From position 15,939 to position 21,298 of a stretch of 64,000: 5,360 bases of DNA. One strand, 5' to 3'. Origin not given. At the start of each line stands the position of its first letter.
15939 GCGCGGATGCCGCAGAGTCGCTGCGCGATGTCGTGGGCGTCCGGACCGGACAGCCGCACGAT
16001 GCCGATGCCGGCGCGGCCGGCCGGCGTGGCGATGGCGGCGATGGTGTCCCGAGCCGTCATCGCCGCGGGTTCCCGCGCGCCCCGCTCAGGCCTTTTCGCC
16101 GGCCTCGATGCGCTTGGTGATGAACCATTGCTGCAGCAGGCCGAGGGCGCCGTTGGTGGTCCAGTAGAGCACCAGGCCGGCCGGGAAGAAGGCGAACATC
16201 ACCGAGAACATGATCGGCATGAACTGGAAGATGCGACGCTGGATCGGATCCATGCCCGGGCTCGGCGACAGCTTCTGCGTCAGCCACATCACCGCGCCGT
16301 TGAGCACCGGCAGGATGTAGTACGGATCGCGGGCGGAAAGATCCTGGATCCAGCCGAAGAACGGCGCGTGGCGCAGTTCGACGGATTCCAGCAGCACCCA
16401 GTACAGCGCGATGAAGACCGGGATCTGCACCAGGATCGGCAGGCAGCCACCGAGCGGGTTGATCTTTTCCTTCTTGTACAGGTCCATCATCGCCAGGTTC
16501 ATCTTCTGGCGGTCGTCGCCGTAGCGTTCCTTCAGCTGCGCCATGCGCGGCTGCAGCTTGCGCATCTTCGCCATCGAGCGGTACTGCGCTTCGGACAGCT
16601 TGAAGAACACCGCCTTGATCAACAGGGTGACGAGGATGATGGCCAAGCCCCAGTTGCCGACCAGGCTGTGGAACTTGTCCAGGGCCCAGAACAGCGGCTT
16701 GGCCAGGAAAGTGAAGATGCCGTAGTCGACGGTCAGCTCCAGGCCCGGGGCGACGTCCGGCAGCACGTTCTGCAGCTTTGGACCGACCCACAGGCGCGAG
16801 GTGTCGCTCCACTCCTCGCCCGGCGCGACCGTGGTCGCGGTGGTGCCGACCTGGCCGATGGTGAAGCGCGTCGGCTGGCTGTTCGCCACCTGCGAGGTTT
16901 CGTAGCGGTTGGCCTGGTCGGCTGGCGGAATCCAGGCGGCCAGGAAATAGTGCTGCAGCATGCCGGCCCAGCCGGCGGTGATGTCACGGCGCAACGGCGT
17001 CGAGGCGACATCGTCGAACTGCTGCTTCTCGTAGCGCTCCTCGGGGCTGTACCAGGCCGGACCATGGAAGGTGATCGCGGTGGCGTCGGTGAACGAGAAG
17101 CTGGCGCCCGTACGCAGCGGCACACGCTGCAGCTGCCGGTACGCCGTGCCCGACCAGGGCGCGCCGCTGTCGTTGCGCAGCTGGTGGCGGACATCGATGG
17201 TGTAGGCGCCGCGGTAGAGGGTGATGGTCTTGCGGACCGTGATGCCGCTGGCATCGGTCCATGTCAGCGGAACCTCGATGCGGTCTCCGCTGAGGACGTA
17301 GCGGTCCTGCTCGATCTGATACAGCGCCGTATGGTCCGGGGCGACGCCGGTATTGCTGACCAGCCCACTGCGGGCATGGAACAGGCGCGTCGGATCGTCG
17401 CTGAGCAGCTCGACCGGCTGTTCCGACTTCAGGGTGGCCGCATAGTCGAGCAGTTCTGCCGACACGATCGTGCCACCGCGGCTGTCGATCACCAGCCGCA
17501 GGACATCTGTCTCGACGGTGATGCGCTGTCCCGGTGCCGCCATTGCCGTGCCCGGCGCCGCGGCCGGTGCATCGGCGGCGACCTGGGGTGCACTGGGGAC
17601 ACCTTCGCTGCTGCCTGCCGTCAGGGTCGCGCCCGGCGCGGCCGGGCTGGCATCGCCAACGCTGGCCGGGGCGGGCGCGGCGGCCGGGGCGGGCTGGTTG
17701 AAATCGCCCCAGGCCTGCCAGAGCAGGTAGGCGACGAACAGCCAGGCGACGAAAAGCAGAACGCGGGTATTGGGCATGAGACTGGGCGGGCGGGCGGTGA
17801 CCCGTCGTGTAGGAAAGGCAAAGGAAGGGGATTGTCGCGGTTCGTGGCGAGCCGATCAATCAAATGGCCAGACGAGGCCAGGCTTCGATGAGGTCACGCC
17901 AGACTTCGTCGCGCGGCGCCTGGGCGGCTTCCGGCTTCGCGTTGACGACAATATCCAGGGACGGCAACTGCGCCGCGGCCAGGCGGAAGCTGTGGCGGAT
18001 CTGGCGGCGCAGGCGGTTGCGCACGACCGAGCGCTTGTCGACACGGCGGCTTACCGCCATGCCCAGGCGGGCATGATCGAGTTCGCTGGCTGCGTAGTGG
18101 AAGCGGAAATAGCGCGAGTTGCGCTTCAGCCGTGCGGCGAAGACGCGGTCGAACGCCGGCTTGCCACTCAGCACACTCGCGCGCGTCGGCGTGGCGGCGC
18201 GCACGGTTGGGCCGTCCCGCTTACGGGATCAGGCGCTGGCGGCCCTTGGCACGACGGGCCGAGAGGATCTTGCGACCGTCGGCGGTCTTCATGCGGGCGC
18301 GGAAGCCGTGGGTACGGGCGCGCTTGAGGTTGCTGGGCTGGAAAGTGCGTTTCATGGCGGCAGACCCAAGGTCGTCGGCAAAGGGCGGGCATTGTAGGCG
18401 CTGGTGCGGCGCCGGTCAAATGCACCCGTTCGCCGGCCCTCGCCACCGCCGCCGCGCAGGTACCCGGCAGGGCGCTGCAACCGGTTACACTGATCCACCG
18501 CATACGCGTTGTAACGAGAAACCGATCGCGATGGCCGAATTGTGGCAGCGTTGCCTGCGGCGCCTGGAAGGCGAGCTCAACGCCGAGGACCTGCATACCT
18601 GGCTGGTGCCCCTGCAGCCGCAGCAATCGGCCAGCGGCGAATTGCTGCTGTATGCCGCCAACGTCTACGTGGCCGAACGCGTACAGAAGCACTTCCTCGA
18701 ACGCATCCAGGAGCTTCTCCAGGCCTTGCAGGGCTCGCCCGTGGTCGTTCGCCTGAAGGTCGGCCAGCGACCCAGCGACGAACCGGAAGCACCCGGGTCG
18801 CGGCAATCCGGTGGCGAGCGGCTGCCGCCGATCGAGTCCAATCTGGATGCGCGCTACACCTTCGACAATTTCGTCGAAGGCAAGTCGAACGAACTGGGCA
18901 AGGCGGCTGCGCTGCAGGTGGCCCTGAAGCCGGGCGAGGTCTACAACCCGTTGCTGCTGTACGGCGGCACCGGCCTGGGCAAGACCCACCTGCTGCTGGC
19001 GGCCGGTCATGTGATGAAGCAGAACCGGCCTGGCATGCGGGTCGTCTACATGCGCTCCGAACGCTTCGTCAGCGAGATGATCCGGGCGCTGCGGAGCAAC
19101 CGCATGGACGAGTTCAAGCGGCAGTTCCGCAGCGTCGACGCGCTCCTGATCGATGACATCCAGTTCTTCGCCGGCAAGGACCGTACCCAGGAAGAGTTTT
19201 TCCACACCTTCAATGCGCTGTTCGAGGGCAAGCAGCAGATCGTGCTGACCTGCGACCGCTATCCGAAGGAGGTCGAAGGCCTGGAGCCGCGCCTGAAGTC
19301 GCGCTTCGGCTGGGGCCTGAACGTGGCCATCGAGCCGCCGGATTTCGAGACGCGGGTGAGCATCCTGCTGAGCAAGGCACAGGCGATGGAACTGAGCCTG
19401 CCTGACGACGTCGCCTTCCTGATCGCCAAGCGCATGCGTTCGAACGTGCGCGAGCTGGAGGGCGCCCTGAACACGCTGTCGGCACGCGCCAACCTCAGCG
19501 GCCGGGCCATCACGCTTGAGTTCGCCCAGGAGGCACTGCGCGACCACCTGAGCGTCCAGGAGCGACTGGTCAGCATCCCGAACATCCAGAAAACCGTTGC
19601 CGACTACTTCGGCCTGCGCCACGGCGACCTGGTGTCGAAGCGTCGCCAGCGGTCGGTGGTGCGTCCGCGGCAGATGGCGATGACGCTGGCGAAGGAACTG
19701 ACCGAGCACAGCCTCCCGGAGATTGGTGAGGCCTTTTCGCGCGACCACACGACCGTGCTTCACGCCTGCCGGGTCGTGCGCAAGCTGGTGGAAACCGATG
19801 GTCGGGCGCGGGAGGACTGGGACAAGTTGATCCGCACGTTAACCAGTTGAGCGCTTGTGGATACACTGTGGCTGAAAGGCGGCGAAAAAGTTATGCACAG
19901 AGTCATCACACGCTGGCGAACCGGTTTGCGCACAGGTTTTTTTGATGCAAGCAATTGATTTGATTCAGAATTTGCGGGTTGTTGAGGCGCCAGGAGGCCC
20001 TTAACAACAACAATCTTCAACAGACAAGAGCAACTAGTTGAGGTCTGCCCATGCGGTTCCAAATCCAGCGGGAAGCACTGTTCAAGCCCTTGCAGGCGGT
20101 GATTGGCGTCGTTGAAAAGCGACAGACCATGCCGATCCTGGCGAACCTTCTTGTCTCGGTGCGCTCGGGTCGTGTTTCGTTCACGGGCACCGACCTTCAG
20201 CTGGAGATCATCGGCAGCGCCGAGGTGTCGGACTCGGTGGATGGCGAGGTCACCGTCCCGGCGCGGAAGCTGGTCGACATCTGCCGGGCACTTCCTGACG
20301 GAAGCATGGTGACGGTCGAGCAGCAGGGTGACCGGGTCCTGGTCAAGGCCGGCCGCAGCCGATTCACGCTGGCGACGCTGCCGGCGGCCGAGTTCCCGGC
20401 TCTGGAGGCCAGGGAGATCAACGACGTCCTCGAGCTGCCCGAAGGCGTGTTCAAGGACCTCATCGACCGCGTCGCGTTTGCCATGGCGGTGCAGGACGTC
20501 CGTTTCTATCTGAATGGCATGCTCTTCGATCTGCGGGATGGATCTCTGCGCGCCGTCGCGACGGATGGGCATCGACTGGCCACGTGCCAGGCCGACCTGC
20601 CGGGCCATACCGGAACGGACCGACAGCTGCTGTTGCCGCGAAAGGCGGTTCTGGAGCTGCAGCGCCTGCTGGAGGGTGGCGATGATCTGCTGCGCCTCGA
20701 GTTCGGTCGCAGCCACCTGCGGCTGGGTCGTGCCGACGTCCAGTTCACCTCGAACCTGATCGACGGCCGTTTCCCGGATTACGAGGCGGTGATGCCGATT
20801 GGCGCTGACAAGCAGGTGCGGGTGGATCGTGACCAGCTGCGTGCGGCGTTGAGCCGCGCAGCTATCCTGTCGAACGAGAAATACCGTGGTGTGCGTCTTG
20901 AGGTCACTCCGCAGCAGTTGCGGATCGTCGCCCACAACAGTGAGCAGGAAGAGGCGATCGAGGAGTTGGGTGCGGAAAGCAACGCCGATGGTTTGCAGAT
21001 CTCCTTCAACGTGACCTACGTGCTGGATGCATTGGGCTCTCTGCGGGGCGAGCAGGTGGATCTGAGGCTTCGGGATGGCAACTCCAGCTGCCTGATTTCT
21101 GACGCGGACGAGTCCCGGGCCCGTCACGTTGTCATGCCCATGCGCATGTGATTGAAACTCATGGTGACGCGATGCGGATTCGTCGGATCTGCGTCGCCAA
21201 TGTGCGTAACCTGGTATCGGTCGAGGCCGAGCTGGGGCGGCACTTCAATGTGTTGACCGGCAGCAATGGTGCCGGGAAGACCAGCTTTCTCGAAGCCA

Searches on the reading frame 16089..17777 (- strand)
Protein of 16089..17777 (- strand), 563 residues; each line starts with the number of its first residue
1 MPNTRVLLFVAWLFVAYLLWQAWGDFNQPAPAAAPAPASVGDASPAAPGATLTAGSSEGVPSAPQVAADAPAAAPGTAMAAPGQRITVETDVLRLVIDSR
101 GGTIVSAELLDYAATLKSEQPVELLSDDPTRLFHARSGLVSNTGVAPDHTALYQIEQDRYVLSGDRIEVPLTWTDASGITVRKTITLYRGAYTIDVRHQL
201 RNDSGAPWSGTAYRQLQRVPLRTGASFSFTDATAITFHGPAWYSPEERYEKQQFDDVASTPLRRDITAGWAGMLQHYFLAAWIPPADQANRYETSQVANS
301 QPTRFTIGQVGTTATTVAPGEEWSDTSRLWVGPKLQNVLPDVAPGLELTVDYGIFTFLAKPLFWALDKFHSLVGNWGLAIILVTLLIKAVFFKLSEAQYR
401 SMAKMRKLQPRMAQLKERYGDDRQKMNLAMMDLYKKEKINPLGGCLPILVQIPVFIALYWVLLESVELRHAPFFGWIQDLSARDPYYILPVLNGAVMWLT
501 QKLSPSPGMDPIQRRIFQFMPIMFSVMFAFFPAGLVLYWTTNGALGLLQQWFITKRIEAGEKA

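Call 57: search_protein_families(library=pfam, proteins=[window:16089-17777:-], max_evalue=0.0001)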
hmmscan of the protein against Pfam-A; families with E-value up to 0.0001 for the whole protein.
window:16089-17777:- (563 aa): 2 families
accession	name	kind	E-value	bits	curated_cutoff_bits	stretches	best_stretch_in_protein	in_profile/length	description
PF14849.12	YidC_periplas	-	6.3e-84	282.7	24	1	85-364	1-282/283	YidC periplasmic domain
PF02096.25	60KD_IMP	-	2.4e-63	213.4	35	1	376-555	1-163/163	60Kd inner membrane protein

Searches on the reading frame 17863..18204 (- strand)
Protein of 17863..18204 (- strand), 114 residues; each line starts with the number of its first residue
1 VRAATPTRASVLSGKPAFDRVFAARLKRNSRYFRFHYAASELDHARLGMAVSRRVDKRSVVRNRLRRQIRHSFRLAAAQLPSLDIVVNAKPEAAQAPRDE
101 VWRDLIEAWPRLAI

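Call 57: search_protein_families(library=pfam, proteins=[window:17863-18204:-], max_evalue=0.0001)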
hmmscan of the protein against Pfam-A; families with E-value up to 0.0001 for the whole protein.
window:17863-18204:- (114 aa): 1 family
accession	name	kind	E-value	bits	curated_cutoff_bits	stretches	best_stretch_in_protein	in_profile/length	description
PF00825.24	Ribonuclease_P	-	5.3e-26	91.2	22.3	1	9-112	4-108/109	Ribonuclease P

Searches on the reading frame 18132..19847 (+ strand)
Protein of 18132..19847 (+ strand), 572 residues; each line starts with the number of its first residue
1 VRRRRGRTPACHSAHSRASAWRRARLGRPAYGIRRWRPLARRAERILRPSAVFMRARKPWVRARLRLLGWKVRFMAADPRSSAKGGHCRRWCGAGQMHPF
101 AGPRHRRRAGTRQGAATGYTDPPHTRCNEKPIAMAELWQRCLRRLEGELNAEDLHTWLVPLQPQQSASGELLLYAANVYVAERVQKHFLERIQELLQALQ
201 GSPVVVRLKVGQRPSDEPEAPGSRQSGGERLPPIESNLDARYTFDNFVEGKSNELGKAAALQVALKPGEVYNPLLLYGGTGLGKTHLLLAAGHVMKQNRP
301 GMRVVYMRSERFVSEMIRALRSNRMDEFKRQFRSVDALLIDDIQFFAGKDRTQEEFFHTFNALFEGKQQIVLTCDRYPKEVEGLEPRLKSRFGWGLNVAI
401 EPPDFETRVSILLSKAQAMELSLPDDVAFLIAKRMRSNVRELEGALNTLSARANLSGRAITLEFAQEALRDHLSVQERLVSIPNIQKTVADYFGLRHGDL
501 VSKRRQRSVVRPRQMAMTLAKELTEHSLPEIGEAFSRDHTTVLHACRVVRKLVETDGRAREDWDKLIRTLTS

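Call 57: search_protein_families(library=pfam, proteins=[window:18132-19847:+], max_evalue=0.0001)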
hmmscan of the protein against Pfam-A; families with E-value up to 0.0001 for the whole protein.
window:18132-19847:+ (572 aa): 4 families
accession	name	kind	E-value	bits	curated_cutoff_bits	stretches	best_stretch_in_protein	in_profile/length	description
PF00308.24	Bac_DnaA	-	1.7e-69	233.5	23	1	238-398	1-161/162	Bacterial DnaA ATPAse domain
PF08299.17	Bac_DnaA_C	-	2.1e-28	98.6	31.5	1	484-548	3-68/69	Bacterial dnaA protein helix-turn-helix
PF11638.13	DnaA_N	-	4.2e-13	49.3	24.6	1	136-197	2-64/65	DnaA N-terminal domain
PF01695.23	IstB_IS21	-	5.5e-10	39.6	24.1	1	274-375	95-193/238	IstB-like ATP binding protein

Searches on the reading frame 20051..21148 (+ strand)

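Call 57: search_protein_families(library=pfam, proteins=[window:20051-21148:+], max_evalue=0.0001)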
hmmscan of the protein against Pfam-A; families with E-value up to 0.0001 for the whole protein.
window:20051-21148:+ (366 aa): 3 families
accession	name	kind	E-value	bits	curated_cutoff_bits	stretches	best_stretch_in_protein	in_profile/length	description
PF00712.24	DNA_pol3_beta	-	2.5e-40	137.8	24.4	1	1-118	1-119/120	DNA polymerase III beta subunit, N-terminal domain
PF02767.21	DNA_pol3_beta_2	-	4.1e-38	130.7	27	1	129-243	2-116/116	DNA polymerase III beta subunit, central domain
PF02768.20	DNA_pol3_beta_3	-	4e-33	114.2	27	1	247-365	3-121/121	DNA polymerase III beta subunit, C-terminal domain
